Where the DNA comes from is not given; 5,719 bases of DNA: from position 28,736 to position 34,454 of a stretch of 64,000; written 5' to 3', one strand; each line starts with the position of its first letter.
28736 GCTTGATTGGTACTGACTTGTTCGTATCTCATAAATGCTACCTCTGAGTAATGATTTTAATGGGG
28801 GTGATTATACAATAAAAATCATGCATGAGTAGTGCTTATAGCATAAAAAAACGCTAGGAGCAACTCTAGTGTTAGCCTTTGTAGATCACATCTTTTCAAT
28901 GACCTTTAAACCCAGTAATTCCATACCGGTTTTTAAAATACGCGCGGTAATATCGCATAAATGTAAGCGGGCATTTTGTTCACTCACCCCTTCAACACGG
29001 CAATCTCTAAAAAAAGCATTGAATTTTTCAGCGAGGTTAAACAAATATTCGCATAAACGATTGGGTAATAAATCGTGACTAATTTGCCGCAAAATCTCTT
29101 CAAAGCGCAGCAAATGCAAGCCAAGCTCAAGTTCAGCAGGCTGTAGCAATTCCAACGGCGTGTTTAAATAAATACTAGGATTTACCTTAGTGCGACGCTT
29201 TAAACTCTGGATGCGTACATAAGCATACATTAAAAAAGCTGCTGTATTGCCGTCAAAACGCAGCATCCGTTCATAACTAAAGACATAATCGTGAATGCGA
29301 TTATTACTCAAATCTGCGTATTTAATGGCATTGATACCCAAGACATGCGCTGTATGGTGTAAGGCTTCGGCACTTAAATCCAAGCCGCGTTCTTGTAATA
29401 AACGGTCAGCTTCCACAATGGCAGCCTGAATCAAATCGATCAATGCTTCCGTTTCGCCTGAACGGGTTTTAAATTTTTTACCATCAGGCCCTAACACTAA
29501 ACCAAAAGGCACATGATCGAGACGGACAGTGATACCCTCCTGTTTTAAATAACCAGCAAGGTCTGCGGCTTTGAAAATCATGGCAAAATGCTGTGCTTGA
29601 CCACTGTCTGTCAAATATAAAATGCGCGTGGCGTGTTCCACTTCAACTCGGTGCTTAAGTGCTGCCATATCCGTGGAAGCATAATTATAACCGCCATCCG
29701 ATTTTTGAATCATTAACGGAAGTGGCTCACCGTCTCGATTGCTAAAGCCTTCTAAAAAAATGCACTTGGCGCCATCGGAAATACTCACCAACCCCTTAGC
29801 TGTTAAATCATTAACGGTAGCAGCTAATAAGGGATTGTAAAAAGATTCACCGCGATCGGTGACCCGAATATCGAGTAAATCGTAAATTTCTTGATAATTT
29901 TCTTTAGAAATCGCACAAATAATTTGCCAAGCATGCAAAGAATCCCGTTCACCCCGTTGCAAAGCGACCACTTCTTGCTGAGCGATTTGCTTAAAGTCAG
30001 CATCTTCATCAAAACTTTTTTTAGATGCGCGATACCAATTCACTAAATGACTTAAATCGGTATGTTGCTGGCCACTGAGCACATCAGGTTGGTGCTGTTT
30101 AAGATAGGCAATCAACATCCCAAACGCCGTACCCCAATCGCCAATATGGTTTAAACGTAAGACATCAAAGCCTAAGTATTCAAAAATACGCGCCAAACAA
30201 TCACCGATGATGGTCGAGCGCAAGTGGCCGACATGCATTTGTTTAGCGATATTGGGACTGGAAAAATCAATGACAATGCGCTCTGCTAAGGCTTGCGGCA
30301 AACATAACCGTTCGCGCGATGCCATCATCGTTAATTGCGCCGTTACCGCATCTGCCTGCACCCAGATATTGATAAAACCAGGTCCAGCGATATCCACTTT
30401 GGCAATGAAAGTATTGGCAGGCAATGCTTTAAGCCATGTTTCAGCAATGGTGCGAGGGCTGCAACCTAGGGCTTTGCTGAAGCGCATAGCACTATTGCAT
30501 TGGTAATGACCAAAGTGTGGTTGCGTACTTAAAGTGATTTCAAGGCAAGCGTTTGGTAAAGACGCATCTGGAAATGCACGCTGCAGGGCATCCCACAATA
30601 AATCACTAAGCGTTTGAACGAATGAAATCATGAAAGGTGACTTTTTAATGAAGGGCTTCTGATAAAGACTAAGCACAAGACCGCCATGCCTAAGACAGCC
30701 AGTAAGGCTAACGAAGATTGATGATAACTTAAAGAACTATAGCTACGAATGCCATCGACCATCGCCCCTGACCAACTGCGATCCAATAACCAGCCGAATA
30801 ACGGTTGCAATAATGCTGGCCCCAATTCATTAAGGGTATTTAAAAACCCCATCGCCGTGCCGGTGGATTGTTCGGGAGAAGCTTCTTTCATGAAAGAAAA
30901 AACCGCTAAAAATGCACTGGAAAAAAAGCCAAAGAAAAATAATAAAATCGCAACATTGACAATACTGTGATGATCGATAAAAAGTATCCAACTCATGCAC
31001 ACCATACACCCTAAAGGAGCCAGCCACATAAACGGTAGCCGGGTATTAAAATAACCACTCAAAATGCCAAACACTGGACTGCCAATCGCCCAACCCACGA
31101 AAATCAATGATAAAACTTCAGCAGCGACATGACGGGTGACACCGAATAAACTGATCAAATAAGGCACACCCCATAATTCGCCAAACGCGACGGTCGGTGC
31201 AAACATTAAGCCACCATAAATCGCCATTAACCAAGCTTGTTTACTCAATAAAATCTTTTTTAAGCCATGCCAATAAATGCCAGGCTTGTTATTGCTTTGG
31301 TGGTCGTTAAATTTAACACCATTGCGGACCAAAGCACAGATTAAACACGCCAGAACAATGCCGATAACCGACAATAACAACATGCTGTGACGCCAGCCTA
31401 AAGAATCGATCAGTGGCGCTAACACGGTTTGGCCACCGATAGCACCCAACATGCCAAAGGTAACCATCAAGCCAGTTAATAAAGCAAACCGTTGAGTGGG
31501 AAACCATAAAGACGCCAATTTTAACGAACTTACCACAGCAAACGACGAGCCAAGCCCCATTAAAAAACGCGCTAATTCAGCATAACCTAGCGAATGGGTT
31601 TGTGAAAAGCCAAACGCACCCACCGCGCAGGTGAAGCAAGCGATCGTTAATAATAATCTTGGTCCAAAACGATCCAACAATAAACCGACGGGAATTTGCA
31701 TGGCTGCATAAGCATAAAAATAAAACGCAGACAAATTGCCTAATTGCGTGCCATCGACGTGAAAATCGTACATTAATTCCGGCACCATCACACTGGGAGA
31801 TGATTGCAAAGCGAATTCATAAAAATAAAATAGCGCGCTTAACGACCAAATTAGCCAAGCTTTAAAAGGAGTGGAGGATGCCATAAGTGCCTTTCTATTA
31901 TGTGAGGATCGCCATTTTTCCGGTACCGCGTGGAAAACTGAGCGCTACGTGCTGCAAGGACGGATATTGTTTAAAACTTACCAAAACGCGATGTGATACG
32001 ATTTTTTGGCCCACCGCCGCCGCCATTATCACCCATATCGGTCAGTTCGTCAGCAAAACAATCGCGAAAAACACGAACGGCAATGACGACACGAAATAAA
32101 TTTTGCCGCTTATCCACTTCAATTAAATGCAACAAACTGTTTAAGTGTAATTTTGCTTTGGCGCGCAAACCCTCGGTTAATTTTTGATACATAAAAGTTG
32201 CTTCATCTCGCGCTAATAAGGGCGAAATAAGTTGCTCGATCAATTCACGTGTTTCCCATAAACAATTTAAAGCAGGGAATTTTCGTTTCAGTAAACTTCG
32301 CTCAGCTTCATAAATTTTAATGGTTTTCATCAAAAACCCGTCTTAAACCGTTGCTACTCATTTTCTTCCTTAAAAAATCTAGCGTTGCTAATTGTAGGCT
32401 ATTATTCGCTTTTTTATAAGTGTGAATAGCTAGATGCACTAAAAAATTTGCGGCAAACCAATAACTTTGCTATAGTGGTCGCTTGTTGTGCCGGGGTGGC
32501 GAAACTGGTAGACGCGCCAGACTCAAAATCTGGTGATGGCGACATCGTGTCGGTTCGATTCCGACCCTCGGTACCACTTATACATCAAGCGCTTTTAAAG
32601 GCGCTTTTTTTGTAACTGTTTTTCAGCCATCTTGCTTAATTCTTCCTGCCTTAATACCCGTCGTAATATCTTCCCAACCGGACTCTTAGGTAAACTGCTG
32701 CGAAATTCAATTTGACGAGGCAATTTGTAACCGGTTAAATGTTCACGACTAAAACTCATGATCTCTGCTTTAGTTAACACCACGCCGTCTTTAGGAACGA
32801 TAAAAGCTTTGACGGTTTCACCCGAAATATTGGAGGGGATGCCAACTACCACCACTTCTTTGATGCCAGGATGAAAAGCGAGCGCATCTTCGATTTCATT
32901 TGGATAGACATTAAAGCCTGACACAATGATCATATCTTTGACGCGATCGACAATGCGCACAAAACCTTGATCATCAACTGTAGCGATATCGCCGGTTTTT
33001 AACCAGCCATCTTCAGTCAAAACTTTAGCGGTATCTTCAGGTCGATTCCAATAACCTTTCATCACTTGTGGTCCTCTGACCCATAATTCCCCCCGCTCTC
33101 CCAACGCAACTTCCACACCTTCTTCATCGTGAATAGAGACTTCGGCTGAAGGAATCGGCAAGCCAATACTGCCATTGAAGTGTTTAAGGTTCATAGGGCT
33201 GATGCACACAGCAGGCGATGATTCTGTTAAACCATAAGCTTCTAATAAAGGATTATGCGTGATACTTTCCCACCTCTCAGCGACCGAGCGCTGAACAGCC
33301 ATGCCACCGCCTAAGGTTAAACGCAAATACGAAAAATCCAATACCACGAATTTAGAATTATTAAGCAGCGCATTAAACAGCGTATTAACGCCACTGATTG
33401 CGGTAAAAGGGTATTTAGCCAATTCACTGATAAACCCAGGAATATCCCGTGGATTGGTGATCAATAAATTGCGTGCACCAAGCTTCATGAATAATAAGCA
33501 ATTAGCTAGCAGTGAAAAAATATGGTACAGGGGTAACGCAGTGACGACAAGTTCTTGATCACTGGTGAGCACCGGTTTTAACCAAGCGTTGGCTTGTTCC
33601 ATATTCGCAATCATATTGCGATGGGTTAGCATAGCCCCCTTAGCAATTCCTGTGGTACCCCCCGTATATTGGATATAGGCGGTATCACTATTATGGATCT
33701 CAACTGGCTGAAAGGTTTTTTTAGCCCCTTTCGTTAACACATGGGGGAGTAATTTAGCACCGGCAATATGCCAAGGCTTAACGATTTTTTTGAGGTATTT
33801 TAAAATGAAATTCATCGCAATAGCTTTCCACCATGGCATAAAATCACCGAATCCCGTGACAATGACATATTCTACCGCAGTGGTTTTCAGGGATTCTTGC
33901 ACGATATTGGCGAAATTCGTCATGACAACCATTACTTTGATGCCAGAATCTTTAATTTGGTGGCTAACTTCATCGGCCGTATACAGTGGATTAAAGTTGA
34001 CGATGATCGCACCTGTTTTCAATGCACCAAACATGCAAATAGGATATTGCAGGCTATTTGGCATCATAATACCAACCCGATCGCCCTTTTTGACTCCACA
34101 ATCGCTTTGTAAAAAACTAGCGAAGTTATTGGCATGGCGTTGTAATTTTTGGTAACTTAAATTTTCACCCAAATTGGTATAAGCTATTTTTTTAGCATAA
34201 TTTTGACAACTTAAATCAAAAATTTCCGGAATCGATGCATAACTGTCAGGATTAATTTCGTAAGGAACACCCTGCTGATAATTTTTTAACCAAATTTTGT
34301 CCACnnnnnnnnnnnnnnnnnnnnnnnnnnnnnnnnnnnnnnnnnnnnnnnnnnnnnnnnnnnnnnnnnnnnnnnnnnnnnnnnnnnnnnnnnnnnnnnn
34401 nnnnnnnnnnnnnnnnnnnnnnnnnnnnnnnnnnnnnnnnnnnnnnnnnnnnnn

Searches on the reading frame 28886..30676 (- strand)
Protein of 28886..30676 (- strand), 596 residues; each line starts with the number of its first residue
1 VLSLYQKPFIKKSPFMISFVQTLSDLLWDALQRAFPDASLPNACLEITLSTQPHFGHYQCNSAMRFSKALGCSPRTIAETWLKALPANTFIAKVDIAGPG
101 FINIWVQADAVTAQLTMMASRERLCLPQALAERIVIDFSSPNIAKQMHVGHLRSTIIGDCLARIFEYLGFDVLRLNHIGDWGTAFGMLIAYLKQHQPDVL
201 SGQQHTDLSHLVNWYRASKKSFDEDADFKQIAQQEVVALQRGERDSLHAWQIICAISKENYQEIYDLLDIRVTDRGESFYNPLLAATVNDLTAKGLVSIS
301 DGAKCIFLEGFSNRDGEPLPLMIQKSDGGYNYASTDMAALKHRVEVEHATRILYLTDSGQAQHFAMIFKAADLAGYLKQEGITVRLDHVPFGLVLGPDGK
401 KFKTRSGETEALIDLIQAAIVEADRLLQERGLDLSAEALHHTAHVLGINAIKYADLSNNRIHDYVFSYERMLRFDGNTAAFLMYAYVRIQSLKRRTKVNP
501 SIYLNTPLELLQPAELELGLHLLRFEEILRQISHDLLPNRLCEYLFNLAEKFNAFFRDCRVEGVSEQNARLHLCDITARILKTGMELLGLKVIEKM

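Call 69: search_protein_families(library=pfam, proteins=[window:28886-30676:-], max_evalue=0.0001)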
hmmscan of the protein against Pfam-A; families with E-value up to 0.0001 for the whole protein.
window:28886-30676:- (596 aa): 3 families
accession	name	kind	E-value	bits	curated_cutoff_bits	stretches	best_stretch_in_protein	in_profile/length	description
PF00750.26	tRNA-synt_1d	-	2.2e-115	385.8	23.3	1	131-468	19-349/349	tRNA synthetases class I (R), catalytic domain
PF05746.21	DALR_1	-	3e-29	101.9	22.3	1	482-596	1-117/117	DALR anticodon binding domain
PF03485.21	Arg_tRNA_synt_N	-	3.8e-20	72.7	21.5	1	22-104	2-83/85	Arginyl tRNA synthetase N terminal domain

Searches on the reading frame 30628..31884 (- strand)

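Call 69: search_protein_families(library=pfam, proteins=[window:30628-31884:-], max_evalue=0.0001)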
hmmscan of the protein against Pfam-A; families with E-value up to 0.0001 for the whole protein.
window:30628-31884:- (418 aa): 1 family
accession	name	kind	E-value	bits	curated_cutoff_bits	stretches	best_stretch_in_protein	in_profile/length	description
PF07690.21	MFS_1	-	4.1e-38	131.6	33.4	1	18-358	3-345/347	Major Facilitator Superfamily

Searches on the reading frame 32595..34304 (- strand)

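Call 69: search_protein_families(library=pfam, proteins=[window:32595-34304:-], max_evalue=0.0001)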
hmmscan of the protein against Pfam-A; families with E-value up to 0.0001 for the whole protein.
window:32595-34304:- (569 aa): 2 families
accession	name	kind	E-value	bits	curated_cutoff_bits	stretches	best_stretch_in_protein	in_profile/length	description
PF00501.34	AMP-binding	-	1.3e-92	311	29.9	1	30-419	2-384/384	AMP-binding enzyme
PF13193.12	AMP-binding_C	-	2.5e-18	67.2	24.5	1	470-545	1-76/76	AMP-binding enzyme C-terminal domain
